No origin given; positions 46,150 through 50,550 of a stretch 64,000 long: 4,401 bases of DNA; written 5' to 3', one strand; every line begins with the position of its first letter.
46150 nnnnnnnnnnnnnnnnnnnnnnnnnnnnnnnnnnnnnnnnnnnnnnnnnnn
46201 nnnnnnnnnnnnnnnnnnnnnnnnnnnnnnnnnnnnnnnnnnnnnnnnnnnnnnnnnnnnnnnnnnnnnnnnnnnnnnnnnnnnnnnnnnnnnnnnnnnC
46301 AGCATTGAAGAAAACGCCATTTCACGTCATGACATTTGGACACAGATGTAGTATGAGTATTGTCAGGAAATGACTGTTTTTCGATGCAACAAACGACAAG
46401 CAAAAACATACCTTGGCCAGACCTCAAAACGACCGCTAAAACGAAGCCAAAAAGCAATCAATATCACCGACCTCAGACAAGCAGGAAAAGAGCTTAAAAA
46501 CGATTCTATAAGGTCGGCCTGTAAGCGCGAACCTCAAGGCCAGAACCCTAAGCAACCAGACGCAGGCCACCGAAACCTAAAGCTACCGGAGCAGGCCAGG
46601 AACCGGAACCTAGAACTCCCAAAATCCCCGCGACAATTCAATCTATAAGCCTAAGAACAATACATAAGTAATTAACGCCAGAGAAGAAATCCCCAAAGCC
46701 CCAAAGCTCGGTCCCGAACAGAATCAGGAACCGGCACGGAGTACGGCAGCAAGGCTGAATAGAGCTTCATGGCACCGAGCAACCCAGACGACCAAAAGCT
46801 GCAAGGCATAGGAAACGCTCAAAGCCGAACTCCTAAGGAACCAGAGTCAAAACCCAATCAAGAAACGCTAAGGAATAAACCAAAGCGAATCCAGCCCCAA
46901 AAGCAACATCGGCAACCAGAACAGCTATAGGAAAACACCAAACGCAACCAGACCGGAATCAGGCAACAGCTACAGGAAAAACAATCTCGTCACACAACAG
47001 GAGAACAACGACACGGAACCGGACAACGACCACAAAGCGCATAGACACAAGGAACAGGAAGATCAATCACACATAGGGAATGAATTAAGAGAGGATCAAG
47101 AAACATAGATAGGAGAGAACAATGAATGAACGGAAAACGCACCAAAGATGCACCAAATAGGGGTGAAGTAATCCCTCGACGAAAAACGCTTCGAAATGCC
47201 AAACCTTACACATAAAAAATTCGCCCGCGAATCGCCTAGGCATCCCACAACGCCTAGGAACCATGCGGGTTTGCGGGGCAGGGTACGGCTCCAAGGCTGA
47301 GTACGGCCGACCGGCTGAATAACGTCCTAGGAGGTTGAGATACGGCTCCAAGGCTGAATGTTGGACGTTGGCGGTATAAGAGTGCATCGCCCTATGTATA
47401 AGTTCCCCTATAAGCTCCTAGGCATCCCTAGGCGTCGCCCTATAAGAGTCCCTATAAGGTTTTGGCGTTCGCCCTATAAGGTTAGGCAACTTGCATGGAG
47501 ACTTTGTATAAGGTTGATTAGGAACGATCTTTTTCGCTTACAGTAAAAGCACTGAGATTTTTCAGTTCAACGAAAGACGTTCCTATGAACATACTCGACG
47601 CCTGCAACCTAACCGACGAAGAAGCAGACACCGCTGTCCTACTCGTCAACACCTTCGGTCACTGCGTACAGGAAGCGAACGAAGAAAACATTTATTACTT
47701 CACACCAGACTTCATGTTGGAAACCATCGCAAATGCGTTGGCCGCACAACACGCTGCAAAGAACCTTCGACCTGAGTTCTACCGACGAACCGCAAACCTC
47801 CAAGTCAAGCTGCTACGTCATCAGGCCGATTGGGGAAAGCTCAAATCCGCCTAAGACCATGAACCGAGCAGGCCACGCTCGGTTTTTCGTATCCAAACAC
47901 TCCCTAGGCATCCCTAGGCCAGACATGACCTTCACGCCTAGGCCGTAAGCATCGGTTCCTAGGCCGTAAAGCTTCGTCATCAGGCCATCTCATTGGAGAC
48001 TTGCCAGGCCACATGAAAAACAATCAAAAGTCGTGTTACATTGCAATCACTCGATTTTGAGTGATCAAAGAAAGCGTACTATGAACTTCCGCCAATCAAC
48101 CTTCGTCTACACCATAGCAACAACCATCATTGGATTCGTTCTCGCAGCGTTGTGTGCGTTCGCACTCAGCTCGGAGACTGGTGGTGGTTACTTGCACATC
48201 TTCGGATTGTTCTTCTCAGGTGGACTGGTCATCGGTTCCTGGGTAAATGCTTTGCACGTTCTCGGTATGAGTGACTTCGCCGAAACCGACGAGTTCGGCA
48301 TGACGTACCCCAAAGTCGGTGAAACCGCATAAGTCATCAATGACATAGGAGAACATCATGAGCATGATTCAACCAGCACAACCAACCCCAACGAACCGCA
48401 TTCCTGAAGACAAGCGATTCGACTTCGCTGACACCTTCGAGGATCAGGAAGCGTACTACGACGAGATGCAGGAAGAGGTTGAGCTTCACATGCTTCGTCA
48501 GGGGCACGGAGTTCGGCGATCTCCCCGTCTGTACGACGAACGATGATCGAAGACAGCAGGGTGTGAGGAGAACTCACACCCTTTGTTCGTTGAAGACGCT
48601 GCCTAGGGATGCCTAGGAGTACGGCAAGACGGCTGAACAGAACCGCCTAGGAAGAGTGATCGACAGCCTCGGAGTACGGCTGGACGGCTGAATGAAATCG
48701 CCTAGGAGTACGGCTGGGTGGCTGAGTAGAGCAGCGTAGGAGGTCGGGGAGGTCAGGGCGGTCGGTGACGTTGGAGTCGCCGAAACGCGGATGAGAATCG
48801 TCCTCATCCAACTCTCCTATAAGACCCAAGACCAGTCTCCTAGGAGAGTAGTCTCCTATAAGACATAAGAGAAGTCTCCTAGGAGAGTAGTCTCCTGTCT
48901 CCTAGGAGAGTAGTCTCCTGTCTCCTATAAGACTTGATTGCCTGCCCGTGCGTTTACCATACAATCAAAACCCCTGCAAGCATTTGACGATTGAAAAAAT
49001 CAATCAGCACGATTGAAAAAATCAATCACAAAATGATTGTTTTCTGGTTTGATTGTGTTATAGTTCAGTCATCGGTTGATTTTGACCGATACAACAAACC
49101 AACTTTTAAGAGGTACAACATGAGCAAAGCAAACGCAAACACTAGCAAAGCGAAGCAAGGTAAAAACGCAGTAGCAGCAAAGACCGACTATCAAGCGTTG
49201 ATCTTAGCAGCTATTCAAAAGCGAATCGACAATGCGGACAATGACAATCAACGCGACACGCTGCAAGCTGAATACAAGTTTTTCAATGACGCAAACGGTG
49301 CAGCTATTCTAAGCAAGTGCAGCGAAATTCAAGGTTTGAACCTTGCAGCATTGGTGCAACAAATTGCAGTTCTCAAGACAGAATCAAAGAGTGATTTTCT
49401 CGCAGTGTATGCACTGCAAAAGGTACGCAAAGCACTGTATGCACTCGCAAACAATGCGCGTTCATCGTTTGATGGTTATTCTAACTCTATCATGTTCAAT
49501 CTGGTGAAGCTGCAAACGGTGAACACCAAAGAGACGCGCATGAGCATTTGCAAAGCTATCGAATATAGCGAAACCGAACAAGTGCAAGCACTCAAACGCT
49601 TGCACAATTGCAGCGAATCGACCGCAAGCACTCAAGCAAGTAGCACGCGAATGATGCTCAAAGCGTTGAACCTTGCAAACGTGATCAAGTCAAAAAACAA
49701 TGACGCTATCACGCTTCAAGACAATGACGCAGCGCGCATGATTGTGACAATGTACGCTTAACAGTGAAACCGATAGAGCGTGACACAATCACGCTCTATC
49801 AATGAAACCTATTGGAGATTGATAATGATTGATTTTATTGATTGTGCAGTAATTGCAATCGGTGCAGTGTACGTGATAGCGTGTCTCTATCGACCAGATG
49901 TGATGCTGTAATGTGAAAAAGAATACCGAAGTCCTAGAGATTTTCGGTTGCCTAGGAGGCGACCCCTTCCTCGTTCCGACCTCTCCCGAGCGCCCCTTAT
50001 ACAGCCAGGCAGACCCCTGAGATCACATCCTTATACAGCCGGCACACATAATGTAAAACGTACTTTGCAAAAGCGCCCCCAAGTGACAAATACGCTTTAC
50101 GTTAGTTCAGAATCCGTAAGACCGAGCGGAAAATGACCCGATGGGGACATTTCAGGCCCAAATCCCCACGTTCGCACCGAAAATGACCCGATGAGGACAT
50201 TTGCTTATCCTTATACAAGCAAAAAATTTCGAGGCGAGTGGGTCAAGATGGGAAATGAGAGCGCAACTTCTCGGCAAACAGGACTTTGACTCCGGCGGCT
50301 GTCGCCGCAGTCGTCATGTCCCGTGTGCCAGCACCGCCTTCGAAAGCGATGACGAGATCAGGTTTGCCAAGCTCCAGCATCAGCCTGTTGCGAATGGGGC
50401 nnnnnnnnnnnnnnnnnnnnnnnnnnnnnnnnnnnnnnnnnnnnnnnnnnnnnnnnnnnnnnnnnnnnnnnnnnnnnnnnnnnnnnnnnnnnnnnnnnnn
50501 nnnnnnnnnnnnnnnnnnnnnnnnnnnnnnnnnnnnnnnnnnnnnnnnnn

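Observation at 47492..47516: Composite promoter-like motif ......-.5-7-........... found in both orientations at operon heads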

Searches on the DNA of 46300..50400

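Call 50: search_rna_families(source=window, start=46300, end=50400, threshold=evalue, max_evalue=1)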
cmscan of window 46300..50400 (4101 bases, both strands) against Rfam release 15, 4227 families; matches with E-value up to 1: 0.
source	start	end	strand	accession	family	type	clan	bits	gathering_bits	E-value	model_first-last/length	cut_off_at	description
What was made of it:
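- On Structured small RNA downstream of the array: There is no Rfam hit at E<=1 (call 50).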

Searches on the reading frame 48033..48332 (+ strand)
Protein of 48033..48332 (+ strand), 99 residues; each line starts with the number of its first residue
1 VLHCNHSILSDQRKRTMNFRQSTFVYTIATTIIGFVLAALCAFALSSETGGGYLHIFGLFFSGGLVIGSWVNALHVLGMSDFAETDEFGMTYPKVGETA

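Call 9: search_protein_families(library=phrogs, proteins=[window:48033-48332:+], max_evalue=0.01)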
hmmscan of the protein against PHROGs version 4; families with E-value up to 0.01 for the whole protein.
window:48033-48332:+ (99 aa): 1 family
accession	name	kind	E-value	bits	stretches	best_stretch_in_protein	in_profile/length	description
phrog_4594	-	unknown function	0.0062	17.3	1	19-77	38-97/113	-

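Call 10: search_protein_families(library=pfam, proteins=[window:48033-48332:+], max_evalue=0.01)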
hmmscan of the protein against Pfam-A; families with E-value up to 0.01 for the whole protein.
window:48033-48332:+ (99 aa): 0 families

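Call 34: search_protein_families(library=phrogs, proteins=[window:48033-48332:+], max_evalue=0.01)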
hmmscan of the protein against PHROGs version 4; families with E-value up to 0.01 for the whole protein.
window:48033-48332:+ (99 aa): 1 family
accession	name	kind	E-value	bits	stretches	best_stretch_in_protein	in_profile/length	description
phrog_4594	-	unknown function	0.0062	17.3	1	19-77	38-97/113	-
